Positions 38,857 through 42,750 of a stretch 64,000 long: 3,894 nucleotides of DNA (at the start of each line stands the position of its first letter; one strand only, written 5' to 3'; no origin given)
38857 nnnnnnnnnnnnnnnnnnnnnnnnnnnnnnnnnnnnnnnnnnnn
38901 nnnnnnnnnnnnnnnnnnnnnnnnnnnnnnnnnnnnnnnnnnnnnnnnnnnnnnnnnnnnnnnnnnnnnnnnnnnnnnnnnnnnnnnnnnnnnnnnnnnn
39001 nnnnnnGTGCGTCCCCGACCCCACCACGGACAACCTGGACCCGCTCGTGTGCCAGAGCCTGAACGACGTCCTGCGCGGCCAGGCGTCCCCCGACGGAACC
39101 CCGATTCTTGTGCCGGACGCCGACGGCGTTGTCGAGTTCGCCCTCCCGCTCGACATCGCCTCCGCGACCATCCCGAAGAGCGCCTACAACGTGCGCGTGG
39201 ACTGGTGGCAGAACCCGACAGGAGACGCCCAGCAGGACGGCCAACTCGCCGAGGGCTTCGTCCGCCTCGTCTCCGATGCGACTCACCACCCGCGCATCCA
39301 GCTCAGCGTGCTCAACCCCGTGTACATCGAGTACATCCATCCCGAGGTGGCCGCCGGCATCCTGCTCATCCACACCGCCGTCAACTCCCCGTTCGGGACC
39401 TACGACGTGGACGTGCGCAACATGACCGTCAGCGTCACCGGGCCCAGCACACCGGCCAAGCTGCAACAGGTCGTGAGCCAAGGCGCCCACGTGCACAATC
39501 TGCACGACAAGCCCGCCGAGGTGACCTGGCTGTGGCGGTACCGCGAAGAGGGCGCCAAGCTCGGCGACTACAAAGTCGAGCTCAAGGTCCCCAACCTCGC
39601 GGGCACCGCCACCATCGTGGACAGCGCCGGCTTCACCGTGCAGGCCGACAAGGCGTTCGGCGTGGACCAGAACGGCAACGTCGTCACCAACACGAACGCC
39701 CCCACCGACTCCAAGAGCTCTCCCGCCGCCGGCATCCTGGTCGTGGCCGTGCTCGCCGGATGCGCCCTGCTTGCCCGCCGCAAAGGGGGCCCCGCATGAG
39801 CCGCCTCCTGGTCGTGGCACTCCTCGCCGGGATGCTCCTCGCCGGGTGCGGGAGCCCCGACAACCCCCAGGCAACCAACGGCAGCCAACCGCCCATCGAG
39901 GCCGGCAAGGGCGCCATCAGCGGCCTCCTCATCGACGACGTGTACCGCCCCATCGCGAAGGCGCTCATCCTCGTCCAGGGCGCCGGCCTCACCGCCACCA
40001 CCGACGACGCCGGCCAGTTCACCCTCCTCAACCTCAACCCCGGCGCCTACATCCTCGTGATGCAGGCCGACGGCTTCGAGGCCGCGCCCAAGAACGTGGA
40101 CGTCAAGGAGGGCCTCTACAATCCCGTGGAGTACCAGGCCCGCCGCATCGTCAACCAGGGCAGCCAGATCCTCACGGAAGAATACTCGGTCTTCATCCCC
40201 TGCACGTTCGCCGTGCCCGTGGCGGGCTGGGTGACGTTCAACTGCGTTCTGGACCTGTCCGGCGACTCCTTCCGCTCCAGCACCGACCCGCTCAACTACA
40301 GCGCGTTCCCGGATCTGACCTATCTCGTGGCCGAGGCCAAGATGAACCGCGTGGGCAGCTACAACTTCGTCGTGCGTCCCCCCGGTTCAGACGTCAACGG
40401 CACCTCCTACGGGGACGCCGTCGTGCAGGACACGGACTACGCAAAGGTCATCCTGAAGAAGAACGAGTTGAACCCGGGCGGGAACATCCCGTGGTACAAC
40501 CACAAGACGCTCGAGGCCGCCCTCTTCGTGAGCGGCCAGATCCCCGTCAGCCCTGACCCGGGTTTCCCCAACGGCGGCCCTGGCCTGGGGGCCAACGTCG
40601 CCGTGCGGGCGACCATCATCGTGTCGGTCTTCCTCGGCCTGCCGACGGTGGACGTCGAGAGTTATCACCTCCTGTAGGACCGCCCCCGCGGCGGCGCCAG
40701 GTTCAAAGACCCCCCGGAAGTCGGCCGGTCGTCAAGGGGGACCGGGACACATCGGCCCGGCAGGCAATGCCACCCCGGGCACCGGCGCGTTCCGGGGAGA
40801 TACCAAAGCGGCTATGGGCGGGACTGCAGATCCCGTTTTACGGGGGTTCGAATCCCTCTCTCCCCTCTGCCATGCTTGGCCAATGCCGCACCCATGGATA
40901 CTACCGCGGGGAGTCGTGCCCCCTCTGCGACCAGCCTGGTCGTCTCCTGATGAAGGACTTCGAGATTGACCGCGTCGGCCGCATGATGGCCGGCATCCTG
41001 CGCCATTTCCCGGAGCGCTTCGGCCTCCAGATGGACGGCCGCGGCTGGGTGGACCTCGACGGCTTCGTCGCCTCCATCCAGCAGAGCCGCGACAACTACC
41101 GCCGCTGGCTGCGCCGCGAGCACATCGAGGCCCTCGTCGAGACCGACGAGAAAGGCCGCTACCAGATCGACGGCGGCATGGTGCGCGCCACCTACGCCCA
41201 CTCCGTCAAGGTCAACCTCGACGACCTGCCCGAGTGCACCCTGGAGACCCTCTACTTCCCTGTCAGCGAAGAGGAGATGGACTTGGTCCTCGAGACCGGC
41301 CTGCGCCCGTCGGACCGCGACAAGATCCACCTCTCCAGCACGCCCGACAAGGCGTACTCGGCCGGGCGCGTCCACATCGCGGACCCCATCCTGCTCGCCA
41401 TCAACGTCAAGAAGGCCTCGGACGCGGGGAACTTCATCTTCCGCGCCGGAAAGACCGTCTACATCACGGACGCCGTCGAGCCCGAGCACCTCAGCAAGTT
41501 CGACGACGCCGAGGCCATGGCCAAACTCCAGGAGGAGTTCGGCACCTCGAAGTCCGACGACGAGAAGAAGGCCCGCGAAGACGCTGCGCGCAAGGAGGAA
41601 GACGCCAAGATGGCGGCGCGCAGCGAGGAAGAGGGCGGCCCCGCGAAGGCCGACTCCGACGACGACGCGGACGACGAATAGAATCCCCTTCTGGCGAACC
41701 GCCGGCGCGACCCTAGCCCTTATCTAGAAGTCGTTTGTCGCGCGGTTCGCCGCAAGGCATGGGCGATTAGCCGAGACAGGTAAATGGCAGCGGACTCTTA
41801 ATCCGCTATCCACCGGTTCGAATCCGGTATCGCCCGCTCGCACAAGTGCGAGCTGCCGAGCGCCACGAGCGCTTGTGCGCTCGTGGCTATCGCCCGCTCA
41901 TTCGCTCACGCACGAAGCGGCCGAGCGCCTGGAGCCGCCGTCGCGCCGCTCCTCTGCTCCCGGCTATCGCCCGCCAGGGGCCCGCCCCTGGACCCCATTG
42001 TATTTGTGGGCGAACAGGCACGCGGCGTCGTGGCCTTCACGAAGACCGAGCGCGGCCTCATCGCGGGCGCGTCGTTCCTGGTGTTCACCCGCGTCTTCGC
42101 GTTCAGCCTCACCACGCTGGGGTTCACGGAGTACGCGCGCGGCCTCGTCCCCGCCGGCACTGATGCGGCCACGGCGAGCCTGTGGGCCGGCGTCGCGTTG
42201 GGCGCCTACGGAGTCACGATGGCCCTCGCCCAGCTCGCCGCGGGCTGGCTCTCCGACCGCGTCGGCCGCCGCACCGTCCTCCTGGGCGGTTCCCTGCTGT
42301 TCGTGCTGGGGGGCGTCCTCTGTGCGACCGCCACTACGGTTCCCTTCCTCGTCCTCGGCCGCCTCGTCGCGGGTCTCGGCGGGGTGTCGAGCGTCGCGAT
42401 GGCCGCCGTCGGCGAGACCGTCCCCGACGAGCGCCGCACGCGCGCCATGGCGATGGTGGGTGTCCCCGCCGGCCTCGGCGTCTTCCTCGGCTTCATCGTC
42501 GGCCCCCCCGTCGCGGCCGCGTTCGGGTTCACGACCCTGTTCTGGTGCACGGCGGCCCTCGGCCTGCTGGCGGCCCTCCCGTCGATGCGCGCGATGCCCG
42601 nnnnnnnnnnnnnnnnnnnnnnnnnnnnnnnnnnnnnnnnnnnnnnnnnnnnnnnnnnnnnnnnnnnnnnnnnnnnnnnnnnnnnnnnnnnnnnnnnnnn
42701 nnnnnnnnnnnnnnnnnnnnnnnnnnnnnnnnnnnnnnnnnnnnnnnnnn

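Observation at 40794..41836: kptA (RNA 2'-phosphotransferase) sandwiched between tRNA-Cys and tRNA-Lys, with an in-frame Zn-ribbon N-extension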

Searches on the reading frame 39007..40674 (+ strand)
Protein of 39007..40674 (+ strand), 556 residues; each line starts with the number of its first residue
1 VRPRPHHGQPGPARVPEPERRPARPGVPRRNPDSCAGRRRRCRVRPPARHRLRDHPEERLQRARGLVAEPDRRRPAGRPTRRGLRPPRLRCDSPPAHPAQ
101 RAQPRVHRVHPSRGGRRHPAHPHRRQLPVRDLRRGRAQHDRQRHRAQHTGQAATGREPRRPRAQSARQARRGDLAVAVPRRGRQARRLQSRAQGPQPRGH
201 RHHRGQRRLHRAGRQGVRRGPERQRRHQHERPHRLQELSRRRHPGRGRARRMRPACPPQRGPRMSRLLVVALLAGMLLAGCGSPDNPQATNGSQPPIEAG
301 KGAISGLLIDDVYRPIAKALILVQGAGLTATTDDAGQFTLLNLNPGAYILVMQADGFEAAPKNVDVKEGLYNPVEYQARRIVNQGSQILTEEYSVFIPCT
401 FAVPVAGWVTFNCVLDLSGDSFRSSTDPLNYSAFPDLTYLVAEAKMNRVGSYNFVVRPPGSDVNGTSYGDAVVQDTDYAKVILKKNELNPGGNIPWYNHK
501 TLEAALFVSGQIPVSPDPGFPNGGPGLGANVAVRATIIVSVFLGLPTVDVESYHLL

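Call 50: search_protein_families(library=pfam, proteins=[window:39007-40674:+], max_evalue=0.01)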
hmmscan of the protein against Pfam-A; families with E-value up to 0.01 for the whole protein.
window:39007-40674:+ (556 aa): 2 families
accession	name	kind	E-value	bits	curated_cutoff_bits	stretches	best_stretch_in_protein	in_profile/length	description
PF13620.12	CarboxypepD_reg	-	3.4e-10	40.6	32.3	1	304-369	2-72/82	Carboxypeptidase regulatory-like domain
PF13715.12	CarbopepD_reg_2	-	1.5e-08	35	32.2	1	304-375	1-73/88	CarboxypepD_reg-like domain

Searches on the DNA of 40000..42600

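Call 5: search_rna_families(source=window, start=40000, end=42600, threshold=evalue, max_evalue=1, show_alignments=2)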
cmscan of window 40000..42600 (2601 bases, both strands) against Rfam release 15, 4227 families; matches with E-value up to 1: 5.
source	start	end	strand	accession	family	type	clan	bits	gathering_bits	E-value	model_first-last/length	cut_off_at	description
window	41761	41836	+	RF00005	tRNA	Gene; tRNA;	CL00001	61.8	29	2.4e-12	1-71/71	no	tRNA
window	40794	40866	+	RF00005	tRNA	Gene; tRNA;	CL00001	53.7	29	3.8e-10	1-71/71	no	tRNA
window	40827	40866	-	RF04351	Plastid-psbl-rps4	Cis-reg;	-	26.6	68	0.01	1-53/53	no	Plastid-psbl-rps4 3UTR RNA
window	42363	42432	+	RF03196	mir-6790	Gene; miRNA;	-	20.3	78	0.94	1-63/63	no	mir-6790 microRNA precursor family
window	41405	41517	-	RF00223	IRES_Bip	Cis-reg; IRES;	-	14.1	40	0.21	1-263/263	no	bip internal ribosome entry site (IRES)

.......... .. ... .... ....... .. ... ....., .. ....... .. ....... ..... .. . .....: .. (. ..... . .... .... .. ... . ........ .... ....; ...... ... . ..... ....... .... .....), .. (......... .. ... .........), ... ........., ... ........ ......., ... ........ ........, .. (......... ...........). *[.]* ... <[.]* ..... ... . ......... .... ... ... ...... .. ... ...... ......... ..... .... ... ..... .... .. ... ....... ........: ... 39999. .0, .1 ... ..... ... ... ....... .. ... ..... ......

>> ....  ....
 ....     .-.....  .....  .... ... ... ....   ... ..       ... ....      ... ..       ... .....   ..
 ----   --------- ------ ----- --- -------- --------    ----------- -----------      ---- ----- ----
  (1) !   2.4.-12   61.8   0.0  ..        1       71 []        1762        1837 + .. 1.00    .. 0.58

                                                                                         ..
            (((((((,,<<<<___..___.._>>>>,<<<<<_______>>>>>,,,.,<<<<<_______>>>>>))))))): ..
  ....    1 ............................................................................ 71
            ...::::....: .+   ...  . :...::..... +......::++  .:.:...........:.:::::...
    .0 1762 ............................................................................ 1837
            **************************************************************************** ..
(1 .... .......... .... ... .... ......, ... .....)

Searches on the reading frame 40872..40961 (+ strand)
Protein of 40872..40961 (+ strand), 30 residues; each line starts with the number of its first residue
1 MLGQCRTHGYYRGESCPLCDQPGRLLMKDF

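Call 62: search_solved_structures(query=A4, max_evalue=10, show_alignments=4)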
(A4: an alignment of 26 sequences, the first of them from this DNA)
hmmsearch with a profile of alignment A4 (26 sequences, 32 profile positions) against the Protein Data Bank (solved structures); distinct sequences matched with E-value up to 10: 77 (the best 60 are shown).
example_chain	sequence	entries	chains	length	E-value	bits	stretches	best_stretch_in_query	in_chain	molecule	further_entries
2rfk_B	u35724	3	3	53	2.2e-06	30.2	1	4-27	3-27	Ribosome biogenesis protein Nop10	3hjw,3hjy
3mqk_B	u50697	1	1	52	2.2e-06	30.2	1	4-27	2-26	Ribosome biogenesis protein Nop10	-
2ey4_E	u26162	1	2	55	2.3e-06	30.2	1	4-27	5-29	Ribosome biogenesis protein Nop10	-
2aus_D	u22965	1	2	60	2.6e-06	30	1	4-27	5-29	Ribosome biogenesis protein Nop10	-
2hvy_C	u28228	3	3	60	2.8e-06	29.9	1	4-27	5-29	Ribosome biogenesis protein Nop10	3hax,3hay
3lwo_B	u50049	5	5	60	2.8e-06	29.9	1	4-27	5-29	Ribosome biogenesis protein Nop10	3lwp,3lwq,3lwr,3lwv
2apo_B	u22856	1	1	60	0.00091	21.9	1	5-25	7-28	Ribosome biogenesis protein Nop10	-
2aqc_A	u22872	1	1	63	0.001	21.7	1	5-25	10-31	Ribosome biogenesis protein Nop10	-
1s0u_A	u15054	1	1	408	0.0015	21.2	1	3-28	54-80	Translation initiation factor 2 gamma subunit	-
2d74_A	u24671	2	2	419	0.0023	20.6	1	3-28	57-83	Translation initiation factor 2 gamma subunit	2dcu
1kjz_A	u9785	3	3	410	0.0024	20.5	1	3-28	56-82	eIF2gamma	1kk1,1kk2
1kk0_A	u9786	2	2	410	0.0024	20.5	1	3-28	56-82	eIF2gamma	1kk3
9i5t_4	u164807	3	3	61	0.0071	19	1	6-16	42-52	Large ribosomal subunit protein bL32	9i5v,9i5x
1spw_A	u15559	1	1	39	0.016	17.9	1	2-12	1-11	Rubredoxin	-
7p48_Z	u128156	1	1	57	0.036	16.8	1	5-17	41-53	50S ribosomal protein L32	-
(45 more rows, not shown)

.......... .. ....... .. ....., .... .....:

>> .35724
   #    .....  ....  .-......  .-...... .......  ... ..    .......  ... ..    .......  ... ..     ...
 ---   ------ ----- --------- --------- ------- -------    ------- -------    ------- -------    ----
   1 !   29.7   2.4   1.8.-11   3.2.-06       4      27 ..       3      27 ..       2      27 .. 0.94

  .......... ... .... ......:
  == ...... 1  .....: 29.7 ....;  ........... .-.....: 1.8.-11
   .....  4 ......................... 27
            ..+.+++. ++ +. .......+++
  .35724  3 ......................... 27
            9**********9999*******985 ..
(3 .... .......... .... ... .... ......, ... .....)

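Call 78: search_solved_structures(query=A6, max_evalue=10, show_alignments=2)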
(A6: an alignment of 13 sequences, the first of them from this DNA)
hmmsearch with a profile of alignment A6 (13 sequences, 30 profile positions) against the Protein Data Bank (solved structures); distinct sequences matched with E-value up to 10: 26.
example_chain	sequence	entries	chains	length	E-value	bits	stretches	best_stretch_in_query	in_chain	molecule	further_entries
2lst_A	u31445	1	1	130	0.055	16.4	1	10-29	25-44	Thioredoxin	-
2aus_D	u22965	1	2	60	0.067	16.2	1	14-24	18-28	Ribosome biogenesis protein Nop10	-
2ey4_E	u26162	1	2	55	0.068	16.1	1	14-24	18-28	Ribosome biogenesis protein Nop10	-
2hvy_C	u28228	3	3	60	0.084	15.8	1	14-24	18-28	Ribosome biogenesis protein Nop10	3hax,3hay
3lwo_B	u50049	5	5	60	0.089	15.8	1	14-24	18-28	Ribosome biogenesis protein Nop10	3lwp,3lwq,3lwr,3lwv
2rfk_B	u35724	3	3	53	0.093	15.7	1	14-24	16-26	Ribosome biogenesis protein Nop10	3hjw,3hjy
2k5c_A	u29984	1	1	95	0.1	15.6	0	15-22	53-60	uncharacterized protein PF0385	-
4ap4_A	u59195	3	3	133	0.2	14.7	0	13-22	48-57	E3 UBIQUITIN LIGASE RNF4 | E3 UBIQUITIN-PROTEIN LIGASE RNF4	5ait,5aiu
2ea6_A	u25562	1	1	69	0.31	14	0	13-22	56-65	RING finger protein 4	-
3ng2_A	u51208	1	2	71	0.34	13.9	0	13-22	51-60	RING finger protein 4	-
4ppe_A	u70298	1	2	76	0.42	13.6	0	13-22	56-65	E3 ubiquitin-protein ligase RNF4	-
3mqk_B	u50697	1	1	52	0.67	13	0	3-24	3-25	Ribosome biogenesis protein Nop10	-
2ff0_A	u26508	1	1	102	1.1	12.3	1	14-22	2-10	Steroidogenic factor 1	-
2yql_A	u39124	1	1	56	2.6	11.1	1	16-29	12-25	PHD finger protein 21A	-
5k2m_E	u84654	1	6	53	2.6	11.1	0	15-21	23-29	Probable lysine biosynthesis protein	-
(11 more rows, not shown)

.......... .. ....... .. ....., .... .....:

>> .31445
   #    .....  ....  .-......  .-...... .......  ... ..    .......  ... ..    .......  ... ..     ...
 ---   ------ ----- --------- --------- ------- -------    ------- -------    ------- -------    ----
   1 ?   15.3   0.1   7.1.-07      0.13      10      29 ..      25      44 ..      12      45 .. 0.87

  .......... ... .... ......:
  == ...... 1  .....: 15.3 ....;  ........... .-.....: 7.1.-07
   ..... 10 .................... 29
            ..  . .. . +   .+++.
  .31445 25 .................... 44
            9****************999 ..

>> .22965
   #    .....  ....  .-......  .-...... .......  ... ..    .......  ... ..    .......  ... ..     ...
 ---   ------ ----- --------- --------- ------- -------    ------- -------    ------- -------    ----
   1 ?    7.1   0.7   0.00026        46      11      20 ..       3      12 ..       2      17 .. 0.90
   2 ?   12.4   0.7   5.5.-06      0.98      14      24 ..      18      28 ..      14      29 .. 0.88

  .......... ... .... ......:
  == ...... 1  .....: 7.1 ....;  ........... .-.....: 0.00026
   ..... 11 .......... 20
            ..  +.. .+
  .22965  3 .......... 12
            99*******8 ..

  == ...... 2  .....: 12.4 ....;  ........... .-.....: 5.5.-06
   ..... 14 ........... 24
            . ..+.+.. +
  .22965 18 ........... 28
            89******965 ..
